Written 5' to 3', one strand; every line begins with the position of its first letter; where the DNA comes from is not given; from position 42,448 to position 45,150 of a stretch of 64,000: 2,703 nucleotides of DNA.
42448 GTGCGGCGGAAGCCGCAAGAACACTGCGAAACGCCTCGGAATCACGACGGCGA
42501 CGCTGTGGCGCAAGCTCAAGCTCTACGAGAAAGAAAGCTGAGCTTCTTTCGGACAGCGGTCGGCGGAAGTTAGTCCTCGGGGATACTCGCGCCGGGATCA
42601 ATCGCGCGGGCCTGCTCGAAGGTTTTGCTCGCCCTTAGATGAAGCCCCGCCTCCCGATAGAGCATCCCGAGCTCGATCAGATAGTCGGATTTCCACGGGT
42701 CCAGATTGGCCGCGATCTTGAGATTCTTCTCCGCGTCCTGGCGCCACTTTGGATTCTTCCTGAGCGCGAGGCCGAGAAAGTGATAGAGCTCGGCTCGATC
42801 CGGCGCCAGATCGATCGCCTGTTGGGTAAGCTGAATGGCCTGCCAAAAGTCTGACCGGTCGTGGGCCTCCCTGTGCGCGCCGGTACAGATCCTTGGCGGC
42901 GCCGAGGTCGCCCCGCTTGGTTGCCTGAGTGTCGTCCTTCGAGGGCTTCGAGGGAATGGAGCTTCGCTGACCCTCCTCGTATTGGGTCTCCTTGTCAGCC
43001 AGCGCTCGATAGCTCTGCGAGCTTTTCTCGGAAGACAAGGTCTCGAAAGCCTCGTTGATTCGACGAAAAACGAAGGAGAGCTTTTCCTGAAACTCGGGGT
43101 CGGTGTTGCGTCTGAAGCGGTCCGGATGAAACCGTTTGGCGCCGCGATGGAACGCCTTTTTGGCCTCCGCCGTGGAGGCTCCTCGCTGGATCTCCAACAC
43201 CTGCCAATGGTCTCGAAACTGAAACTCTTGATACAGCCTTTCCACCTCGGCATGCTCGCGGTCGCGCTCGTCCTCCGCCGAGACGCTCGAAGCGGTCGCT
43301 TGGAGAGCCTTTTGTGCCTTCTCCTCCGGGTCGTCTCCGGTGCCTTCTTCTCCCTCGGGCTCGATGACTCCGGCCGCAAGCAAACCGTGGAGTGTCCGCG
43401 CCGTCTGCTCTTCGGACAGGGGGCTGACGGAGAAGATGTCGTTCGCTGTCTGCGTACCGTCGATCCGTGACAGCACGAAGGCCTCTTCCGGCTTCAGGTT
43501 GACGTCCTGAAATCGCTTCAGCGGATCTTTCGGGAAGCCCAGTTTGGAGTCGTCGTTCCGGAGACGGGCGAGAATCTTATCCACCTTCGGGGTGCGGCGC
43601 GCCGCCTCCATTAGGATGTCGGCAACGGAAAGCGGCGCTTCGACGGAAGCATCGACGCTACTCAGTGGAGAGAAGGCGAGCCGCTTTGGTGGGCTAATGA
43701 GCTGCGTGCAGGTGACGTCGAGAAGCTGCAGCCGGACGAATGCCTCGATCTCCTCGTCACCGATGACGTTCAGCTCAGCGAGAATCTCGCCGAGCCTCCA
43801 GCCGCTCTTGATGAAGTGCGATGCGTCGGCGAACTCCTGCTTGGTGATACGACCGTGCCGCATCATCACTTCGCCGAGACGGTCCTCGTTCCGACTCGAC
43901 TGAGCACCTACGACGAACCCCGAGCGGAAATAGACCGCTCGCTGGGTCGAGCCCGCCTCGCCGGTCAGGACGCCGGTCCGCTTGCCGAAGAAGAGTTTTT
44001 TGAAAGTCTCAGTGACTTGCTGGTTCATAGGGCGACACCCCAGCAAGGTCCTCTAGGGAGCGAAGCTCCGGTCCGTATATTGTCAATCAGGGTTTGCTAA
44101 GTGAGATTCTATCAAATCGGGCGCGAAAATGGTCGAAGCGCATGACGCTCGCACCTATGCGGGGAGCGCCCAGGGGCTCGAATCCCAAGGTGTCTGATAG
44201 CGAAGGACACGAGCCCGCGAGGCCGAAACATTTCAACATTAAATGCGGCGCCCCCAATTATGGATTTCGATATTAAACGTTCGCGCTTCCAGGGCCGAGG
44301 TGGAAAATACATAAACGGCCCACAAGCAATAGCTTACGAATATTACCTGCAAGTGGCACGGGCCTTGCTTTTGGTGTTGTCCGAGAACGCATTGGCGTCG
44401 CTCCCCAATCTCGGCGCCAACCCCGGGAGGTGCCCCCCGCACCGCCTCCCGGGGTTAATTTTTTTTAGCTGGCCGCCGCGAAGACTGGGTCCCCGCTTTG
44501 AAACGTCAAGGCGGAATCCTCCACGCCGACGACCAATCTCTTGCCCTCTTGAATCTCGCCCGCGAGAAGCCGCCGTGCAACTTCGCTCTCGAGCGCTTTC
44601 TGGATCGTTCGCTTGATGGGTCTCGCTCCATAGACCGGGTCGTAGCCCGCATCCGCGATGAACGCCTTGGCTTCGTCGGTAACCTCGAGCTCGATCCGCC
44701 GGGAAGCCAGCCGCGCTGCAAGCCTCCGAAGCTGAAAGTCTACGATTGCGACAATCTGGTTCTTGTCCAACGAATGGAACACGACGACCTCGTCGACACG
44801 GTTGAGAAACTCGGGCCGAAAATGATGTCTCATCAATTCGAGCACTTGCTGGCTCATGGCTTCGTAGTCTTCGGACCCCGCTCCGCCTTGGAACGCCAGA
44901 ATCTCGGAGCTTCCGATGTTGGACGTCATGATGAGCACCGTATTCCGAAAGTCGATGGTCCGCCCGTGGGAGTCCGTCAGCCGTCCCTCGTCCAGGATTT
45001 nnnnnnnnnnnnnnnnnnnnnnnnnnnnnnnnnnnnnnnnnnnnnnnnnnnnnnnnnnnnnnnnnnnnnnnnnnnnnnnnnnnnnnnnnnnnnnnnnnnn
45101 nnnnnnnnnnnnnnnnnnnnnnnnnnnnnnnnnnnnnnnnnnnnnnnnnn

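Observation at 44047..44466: Orphan plus-strand intrinsic terminator with no plus-strand gene upstream: candidate sRNA between clpB and the J-domain gene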

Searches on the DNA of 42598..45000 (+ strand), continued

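Call 71: search_rna_families(source=L083, start=2580, end=2800, threshold=evalue, max_evalue=10)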
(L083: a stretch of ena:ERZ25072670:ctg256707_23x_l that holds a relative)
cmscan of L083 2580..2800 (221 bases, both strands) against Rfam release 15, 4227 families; matches with E-value up to 10: 14.
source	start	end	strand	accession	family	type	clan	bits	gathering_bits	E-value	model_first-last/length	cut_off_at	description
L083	2625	2703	-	RF02058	STnc400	Gene;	-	21.4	80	0.046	1-125/125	no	Gammaproteobacterial sRNA STnc400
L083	2628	2740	-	RF02354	BjrC80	Gene; sRNA;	-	21.3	80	0.026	1-162/162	no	Bradyrhizobiaceae sRNA BjrC80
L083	2668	2777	-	RF02829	Scr4115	Gene; sRNA;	-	20.8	58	1.1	1-109/109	no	Streptomyces RNA 4115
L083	2636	2785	-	RF00625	P11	Gene;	-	20.5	70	0.0098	1-139/139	no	Pseudomonas sRNA P11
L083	2631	2701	-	RF02233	sX14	Gene; sRNA;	-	18.7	80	0.16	1-92/92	no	Xanthomonas sRNA sX14/Xoo3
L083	2638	2750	-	RF01529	CC3552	Gene; sRNA;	-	17.3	50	0.81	1-106/106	no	Cauldobacter sRNA CC3552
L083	2725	2772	-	RF03032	narK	Cis-reg;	-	16.1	43.2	0.6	1-72/72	no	narK RNA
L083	2580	2666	+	RF02377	SurA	Gene; sRNA;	-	15.7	100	0.025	192-279/279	5'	SurA sRNA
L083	2629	2668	-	RF03560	mir-3926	Gene; miRNA;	-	14.7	82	4.4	1-63/63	no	mir-3926 microRNA precursor family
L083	2628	2670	-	RF03408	mir-5890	Gene; miRNA;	-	14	54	2.1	1-78/78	no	mir-5890 microRNA precursor family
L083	2665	2774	-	RF01955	NEAT1_1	Gene; lncRNA;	-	11.1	50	6.5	1-122/122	no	Nuclear enriched abundant transcript 1 conserved region 1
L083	2580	2673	+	RF00018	CsrB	Gene; sRNA;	CL00106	11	71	0.34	264-356/356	5'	CsrB/RsmB RNA family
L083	2635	2661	+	RF02354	BjrC80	Gene; sRNA;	-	10.4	80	7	51-77/162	no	Bradyrhizobiaceae sRNA BjrC80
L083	2692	2718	+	RF01953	SOX2OT_exon3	Gene; lncRNA;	-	7.2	70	2.6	250-276/276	no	SOX2 overlapping transcript exon 3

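Call 73: search_rna_families(sources=[L093], threshold=evalue, max_evalue=0.1, show_alignments=2)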
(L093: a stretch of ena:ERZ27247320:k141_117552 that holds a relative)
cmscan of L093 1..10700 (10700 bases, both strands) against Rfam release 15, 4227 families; matches with E-value up to 0.1: 1.
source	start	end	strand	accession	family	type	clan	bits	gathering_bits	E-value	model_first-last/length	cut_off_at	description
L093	4578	4624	-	RF01791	F6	Gene; sRNA;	-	30.9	46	0.026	1-57/57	no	F6 TB sRNA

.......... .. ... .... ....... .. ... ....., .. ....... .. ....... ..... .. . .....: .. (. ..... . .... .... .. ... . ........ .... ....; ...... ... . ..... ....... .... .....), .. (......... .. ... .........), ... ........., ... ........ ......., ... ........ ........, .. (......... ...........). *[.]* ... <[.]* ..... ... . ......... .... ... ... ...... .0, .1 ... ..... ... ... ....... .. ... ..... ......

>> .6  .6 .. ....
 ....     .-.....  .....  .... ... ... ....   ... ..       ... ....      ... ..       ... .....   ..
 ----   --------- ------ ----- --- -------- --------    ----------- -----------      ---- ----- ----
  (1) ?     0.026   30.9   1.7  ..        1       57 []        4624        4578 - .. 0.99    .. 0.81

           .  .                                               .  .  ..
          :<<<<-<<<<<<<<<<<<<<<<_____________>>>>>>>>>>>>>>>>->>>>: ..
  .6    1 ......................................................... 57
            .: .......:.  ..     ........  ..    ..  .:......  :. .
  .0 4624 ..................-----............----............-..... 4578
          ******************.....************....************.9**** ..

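Call 74: search_rna_families(source=window, start=44370, end=44475, threshold=evalue, max_evalue=10, show_alignments=4)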
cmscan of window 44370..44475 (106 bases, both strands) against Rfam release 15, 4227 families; matches with E-value up to 10: 11.
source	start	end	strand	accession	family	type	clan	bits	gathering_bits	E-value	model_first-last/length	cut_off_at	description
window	44395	44470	+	RF00236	ctRNA_pGA1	Gene; antisense;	-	21.2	45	0.015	1-79/79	no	ctRNA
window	44387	44474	+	RF02680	PreQ1-III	Cis-reg; riboswitch;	-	16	63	0.23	1-102/102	no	PreQ1-III (pre queuosine) riboswitch aptamer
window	44370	44470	+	RF01719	Pseudomon-1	Gene; sRNA;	-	14.5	50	0.66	17-116/116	5'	Pseudomon-1/ErsA RNA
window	44379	44464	+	RF02100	tfoR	Gene; sRNA;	-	14.3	70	0.19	1-101/101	no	Translational regulator of tfoXVC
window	44424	44466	+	RF02399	NsiR1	Gene; sRNA;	-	14.1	39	0.94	1-60/60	no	Nitrogen stress-induced RNA 1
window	44416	44475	-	RF00514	His_leader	Cis-reg; leader;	-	11.1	49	8.4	66-126/126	5'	Histidine operon leader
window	44370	44460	+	RF02232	sX13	Gene; sRNA;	-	10.7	50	4.3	20-115/115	5'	Xanthomonadaceae sRNA sX13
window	44394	44434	-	RF02137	HOXA11-AS1_1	Gene; lncRNA;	-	10.4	50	5.7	58-96/96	no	HOXA11 antisense RNA 1 conserved region 1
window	44370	44431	+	RF00442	Guanidine-I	Cis-reg; riboswitch;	-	10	63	9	36-107/107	5'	Guanidine-I riboswitch aptamer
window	44434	44474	-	RF02211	ZFAT-AS1_1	Gene; lncRNA;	-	9.2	80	6.1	35-79/79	no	ZFAT antisense RNA 1 conserved region 1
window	44370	44466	+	RF02344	ar14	Gene; sRNA;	-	8.8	58.8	8.8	1-123/123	no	Alphaproteobacterial ar14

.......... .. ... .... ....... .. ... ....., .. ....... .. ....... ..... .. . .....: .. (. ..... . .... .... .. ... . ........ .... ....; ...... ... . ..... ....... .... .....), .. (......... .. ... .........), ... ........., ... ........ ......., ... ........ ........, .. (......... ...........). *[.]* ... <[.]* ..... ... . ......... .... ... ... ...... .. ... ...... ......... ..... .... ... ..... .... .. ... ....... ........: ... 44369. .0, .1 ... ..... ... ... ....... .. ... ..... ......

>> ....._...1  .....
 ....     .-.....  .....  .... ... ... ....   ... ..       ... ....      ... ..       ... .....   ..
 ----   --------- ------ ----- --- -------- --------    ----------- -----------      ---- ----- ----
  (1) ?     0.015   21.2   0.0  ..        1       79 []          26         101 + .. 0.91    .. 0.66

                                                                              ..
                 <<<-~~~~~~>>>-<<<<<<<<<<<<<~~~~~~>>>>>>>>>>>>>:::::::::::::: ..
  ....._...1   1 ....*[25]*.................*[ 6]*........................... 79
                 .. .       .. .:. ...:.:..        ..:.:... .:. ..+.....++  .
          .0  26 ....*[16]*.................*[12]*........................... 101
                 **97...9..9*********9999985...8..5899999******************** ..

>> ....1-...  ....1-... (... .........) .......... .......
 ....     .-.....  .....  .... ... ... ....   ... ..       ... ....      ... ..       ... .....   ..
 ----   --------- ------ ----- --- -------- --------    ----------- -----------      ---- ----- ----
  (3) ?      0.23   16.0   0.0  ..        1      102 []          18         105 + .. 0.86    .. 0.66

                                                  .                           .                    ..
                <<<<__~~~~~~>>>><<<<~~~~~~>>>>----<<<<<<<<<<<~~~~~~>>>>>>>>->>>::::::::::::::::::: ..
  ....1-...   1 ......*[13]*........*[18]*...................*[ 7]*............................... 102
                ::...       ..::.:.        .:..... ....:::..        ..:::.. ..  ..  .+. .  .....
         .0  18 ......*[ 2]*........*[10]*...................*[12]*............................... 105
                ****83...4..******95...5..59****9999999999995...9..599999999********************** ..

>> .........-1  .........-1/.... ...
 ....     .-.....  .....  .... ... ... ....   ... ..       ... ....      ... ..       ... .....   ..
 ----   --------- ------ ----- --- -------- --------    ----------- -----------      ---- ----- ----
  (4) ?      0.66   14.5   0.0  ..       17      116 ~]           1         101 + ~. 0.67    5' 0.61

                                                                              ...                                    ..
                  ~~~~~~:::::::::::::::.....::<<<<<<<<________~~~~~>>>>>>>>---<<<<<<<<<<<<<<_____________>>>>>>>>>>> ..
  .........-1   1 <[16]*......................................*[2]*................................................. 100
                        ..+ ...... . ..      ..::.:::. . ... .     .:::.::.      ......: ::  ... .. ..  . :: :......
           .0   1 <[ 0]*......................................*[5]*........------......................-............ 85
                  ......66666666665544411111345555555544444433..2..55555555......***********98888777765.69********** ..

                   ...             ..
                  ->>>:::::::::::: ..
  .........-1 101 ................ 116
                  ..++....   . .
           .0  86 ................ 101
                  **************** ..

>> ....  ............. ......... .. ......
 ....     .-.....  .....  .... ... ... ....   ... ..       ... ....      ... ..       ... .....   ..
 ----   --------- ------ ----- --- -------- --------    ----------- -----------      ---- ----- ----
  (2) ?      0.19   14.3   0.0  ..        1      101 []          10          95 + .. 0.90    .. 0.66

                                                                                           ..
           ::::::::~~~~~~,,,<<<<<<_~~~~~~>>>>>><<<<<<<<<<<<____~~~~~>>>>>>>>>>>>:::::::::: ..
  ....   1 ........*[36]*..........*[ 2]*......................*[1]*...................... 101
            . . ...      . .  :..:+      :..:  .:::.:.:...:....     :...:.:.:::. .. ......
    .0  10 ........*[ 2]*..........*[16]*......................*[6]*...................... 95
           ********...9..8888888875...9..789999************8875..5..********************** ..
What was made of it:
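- On F6/SfdS (Rfam RF01791): The window copy gave no hit at E <= 10 (call 74).
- Closest known: F6/SfdS sRNA of mycobacteria. Different: The score is below the gathering threshold of 46, and the window copy gives no hit at all (call 74).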

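Call 79: search_with_rna_model(model_id=R1, sources=[L095], max_evalue=0.01, show_alignments=1)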
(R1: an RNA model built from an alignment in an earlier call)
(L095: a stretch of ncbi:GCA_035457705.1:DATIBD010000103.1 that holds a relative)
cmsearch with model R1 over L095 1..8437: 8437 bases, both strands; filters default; matches with E-value up to 0.01: 2.
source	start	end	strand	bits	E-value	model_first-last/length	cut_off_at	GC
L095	3165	3259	-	99.8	3.6e-34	1-92/92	no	0.61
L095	3156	3222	+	18.2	3.4e-05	1-92/92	no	0.72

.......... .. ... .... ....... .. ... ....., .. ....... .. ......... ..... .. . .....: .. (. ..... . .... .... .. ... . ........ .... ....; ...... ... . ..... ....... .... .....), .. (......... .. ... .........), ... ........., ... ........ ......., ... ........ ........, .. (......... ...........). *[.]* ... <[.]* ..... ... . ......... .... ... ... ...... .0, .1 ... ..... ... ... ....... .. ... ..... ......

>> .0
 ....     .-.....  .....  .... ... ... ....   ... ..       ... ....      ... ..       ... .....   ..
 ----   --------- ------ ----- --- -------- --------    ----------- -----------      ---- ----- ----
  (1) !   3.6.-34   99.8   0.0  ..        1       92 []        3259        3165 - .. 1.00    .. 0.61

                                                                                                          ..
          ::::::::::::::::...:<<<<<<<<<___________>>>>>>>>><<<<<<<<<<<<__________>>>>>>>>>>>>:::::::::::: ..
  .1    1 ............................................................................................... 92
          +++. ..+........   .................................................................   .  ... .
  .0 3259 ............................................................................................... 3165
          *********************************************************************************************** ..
